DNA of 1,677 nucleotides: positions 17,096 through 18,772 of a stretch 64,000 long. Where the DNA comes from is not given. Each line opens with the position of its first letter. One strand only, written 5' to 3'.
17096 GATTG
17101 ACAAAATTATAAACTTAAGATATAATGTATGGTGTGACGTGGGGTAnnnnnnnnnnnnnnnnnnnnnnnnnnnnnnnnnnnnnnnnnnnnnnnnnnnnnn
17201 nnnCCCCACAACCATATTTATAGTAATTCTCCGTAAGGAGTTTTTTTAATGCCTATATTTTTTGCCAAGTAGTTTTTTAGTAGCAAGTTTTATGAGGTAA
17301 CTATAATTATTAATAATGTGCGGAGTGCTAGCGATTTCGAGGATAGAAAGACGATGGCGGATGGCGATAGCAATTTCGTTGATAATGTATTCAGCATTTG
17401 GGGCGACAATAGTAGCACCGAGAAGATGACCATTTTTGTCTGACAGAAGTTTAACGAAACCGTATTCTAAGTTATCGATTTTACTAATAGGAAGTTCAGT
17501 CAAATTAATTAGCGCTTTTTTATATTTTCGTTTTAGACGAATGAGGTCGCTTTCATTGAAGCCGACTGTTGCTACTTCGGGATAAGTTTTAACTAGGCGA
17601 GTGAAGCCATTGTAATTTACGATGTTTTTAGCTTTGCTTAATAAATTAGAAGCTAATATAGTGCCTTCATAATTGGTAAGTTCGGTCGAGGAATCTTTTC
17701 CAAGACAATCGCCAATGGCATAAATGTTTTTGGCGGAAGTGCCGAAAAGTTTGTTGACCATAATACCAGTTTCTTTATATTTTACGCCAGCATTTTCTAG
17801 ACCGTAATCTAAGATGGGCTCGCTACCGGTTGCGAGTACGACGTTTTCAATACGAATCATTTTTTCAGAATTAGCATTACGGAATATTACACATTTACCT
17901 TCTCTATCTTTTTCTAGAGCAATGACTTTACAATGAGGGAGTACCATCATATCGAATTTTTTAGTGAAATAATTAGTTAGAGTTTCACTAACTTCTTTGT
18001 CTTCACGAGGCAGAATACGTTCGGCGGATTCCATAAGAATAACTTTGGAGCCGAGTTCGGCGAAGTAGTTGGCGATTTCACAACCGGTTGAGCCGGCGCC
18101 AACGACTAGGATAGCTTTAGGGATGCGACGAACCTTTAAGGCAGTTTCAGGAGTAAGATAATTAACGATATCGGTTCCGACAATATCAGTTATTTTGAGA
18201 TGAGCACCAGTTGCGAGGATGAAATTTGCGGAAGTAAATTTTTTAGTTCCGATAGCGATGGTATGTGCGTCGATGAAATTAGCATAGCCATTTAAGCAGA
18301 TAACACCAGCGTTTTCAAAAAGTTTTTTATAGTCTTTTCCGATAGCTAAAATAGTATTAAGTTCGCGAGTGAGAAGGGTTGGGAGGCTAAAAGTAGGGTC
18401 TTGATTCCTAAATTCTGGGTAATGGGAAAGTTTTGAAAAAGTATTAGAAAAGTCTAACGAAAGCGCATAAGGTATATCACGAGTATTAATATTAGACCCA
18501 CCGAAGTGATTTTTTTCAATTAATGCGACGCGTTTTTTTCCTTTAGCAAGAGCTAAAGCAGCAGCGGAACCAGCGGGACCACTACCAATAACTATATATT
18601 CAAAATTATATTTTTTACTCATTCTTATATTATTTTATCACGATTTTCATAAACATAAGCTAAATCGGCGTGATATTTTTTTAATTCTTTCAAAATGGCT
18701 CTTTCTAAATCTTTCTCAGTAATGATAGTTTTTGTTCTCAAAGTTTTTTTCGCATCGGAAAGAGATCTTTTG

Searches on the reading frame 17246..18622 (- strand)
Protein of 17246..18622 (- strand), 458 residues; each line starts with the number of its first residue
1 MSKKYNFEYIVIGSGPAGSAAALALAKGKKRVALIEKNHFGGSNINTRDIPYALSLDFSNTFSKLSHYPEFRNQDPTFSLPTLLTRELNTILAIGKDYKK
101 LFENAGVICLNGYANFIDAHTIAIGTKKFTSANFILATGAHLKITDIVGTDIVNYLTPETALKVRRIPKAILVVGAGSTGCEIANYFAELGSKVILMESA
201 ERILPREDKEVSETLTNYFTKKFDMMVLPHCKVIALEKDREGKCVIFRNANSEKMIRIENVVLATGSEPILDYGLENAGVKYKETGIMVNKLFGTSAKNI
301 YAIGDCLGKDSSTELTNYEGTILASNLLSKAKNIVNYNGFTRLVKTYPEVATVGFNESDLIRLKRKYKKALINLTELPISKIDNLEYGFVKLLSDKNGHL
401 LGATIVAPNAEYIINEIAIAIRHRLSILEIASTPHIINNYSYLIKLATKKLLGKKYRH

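Call 55: search_protein_families(library=pfam, proteins=[window:17246-18622:-], max_evalue=0.001)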
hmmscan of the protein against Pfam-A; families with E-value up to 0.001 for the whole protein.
window:17246-18622:- (458 aa): 19 families
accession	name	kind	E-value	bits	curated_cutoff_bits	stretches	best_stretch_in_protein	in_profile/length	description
PF07992.20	Pyr_redox_2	-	1.9e-44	152.7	26.1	1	8-310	2-278/291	Pyridine nucleotide-disulphide oxidoreductase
PF00070.33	Pyr_redox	-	9.5e-19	68.1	22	1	171-243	2-73/82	Pyridine nucleotide-disulphide oxidoreductase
PF02852.28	Pyr_redox_dim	-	3.9e-15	56.4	25.3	1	344-436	5-98/110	Pyridine nucleotide-disulphide oxidoreductase, dimerisation domain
PF13738.12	Pyr_redox_3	-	1e-12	48.4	30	1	10-304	1-305/305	Pyridine nucleotide-disulphide oxidoreductase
PF01266.30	DAO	-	7.6e-12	45.8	27.9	1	9-42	2-37/353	FAD dependent oxidoreductase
PF13450.12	NAD_binding_8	-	4.4e-10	40.1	21.9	1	11-50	1-40/68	NAD(P)-binding Rossmann-like domain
PF03486.20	HI0933_like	-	1.2e-09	38.5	50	1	8-44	2-38/244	HI0933-like protein Rossmann domain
PF01134.28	GIDA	-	6e-09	35.9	22.1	1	10-38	3-31/391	Glucose inhibited division protein A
PF00890.30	FAD_binding_2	-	8.2e-08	32.3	20.4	1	10-43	3-36/414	FAD binding domain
PF12831.13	FAD_oxidored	-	3.8e-07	30.2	27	1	10-42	3-35/416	FAD dependent oxidoreductase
PF02737.24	3HCDH_N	-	1.4e-05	25.5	22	1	171-221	2-52/180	3-hydroxyacyl-CoA dehydrogenase, NAD binding domain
PF02254.24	TrkA_N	-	2.5e-05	25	23.8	0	171-211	1-41/116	TrkA-N domain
PF01946.23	Thi4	-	2.5e-05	24.1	26.2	0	8-42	19-55/235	Thi4 family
PF01494.25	FAD_binding_3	-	0.00011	22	22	0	10-38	5-33/349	FAD binding domain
PF00899.27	ThiF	-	0.00018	21.2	28.1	0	170-195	22-47/238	ThiF family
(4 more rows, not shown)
